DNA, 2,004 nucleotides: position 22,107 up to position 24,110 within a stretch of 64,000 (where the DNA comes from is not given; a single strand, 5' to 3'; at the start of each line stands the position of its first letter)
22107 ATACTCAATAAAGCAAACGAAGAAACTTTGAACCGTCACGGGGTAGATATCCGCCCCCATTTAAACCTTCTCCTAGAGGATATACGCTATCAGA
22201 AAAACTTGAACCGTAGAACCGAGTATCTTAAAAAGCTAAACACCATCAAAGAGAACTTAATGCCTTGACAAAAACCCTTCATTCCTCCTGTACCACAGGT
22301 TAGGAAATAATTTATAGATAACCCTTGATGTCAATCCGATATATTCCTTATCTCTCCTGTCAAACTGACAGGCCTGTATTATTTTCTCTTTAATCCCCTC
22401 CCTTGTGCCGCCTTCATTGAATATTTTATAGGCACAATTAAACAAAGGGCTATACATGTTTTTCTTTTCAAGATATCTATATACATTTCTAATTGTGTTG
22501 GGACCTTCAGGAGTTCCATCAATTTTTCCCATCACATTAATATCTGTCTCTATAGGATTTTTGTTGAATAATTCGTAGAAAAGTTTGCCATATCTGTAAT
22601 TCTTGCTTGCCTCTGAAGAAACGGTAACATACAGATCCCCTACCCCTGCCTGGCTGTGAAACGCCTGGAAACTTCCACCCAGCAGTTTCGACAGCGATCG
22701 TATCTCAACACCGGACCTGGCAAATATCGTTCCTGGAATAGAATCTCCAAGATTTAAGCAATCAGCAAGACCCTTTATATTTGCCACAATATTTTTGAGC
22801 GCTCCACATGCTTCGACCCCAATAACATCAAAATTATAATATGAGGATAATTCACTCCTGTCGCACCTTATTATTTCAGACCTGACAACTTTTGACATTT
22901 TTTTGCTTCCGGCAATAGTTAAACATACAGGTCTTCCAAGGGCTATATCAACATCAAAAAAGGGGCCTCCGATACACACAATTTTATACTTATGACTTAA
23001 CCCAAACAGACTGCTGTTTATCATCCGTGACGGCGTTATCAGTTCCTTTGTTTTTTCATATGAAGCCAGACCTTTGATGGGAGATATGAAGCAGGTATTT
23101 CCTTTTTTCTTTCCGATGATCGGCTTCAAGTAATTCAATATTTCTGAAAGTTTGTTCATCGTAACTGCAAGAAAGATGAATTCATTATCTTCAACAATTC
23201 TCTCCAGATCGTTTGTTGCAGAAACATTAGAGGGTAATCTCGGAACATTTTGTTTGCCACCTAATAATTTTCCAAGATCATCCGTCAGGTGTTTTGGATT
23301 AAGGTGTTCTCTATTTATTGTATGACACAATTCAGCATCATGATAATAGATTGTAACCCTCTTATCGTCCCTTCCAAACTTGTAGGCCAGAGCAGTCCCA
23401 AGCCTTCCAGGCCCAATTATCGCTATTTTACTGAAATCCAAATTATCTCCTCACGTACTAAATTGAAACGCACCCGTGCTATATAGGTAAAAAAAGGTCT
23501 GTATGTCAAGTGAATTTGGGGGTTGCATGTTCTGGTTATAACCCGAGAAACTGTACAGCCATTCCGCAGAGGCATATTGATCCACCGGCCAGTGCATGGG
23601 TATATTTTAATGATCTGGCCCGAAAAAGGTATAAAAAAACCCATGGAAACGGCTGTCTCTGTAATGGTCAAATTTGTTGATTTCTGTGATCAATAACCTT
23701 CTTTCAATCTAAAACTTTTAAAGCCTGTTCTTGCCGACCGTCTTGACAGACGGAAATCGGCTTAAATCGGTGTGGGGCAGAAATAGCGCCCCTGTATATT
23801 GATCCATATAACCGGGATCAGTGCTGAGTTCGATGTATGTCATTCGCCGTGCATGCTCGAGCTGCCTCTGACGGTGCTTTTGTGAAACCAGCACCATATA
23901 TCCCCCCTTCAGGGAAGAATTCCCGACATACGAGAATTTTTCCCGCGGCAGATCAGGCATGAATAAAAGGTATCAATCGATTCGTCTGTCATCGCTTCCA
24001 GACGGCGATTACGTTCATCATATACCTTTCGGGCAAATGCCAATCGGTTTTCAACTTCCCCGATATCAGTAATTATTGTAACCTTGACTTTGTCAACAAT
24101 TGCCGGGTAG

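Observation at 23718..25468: CODH/ACS operon broken by a deletion: acsB loses its A-cluster domain and abuts the last ~80 codons of a RACo-type activator gene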

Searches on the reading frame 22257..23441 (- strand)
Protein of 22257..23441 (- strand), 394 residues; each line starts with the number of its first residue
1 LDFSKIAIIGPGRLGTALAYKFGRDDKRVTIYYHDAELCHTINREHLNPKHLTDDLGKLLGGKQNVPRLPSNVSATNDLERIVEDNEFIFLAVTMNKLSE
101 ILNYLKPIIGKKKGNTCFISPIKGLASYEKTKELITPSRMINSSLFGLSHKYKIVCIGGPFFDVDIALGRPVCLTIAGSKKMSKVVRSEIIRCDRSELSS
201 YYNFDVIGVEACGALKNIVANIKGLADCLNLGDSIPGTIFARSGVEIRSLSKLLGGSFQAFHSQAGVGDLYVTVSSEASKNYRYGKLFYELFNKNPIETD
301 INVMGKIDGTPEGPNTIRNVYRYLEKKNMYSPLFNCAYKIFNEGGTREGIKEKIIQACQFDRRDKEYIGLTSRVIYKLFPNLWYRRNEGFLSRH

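Call 3: search_protein_families(library=pfam, proteins=[window:22257-23441:-], max_evalue=0.01)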
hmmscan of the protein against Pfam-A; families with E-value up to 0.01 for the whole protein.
window:22257-23441:- (394 aa): 5 families
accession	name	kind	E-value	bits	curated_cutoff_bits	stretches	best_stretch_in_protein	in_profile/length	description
PF07479.19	NAD_Gly3P_dh_C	-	4.1e-30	105.3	25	1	205-345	1-135/142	NAD-dependent glycerol-3-phosphate dehydrogenase C-terminus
PF01210.29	NAD_Gly3P_dh_N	-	9.7e-20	71.6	23.1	1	5-181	1-155/158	NAD-dependent glycerol-3-phosphate dehydrogenase N-terminus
PF03807.23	F420_oxidored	-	8.1e-06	26.8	21.6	1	5-105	1-79/94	NADP oxidoreductase coenzyme F420-dependent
PF20618.3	GPD_NAD_C_bact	-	0.00077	20.4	27.6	1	265-334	1-63/66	Bacterial GPD, NAD-dependent C-terminal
PF02558.23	ApbA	-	0.0023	18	22.2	1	6-112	1-93/150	Ketopantoate reductase PanE/ApbA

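Call 4: search_protein_families(library=ncbifam, proteins=[window:22257-23441:-], max_evalue=0.01)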
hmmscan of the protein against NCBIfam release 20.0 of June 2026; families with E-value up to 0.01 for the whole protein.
window:22257-23441:- (394 aa): 18 families
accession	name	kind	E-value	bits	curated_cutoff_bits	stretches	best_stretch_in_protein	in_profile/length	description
NF000942.0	PRK00094.1-4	subfamily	3.9e-49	167.6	257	1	4-349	3-319/334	NAD(P)H-dependent glycerol-3-phosphate dehydrogenase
NF000941.0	PRK00094.1-3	equivalog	1.7e-43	149.1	423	1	4-351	2-322/336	NAD(P)H-dependent glycerol-3-phosphate dehydrogenase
NF000940.0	PRK00094.1-2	subfamily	1.2e-38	133.4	202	1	5-348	2-314/330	NAD(P)H-dependent glycerol-3-phosphate dehydrogenase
NF000946.0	PRK00094.2-4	equivalog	1e-36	126.6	455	1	4-359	5-329/342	NAD(P)H-dependent glycerol-3-phosphate dehydrogenase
NF000945.0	PRK00094.2-3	equivalog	5.1e-35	121.8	491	1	5-352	2-345/352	NAD(P)H-dependent glycerol-3-phosphate dehydrogenase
NF000944.0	PRK00094.2-2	equivalog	6.4e-32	110.8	603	1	5-358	22-343/371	NAD(P)H-dependent glycerol-3-phosphate dehydrogenase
NF011212.0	PRK14619.1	equivalog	9.6e-32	110.4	377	1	75-344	38-289/309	NAD(P)H-dependent glycerol-3-phosphate dehydrogenase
NF000939.0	PRK00094.1-1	equivalog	1.1e-31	110.1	473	1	4-346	6-319/339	NAD(P)H-dependent glycerol-3-phosphate dehydrogenase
TIGR03376.1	glycerol3P_DH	equivalog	4.1e-30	105.1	285.5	1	5-345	1-333/342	glycerol-3-phosphate dehydrogenase (NAD(+))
NF000943.0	PRK00094.2-1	equivalog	2.7e-29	102.7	400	1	5-353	2-292/296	NAD(P)H-dependent glycerol-3-phosphate dehydrogenase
NF000947.0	PRK00094.2-5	equivalog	7.1e-27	94.7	251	1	3-343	4-316/323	NAD(P)H-dependent glycerol-3-phosphate dehydrogenase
NF009098.0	PRK12439.1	equivalog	1.6e-26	93.5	436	1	5-346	9-319/341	NAD(P)H-dependent glycerol-3-phosphate dehydrogenase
NF011211.0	PRK14618.1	equivalog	2.1e-25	89.7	489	1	4-286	5-259/328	NAD(P)H-dependent glycerol-3-phosphate dehydrogenase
NF011213.0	PRK14620.1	equivalog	1.7e-24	86.6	478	1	5-343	2-313/326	NAD(P)H-dependent glycerol-3-phosphate dehydrogenase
NF009542.0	PRK12921.1-4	equivalog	0.00034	20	288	0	5-50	3-48/286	oxidoreductase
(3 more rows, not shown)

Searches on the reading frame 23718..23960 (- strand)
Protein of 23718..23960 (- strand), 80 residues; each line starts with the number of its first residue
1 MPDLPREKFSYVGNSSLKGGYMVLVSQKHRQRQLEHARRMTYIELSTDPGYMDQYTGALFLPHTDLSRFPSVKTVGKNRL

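Call 3: search_protein_families(library=pfam, proteins=[window:23718-23960:-], max_evalue=0.01)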
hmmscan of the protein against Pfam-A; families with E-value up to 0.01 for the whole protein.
window:23718-23960:- (80 aa): 1 family
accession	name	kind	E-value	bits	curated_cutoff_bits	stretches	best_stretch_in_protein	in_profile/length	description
PF14574.11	RACo_C_ter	-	2.4e-20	73.1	27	1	1-73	189-261/261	C-terminal domain of RACo the ASKHA domain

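Call 4: search_protein_families(library=ncbifam, proteins=[window:23718-23960:-], max_evalue=0.01)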
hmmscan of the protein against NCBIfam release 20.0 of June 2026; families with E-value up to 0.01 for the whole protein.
window:23718-23960:- (80 aa): 1 family
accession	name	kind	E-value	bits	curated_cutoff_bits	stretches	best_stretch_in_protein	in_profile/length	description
NF040756.1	corr_regen_AcsV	exception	1.2e-25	90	800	1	1-70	563-632/632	corrinoid activation/regeneration protein AcsV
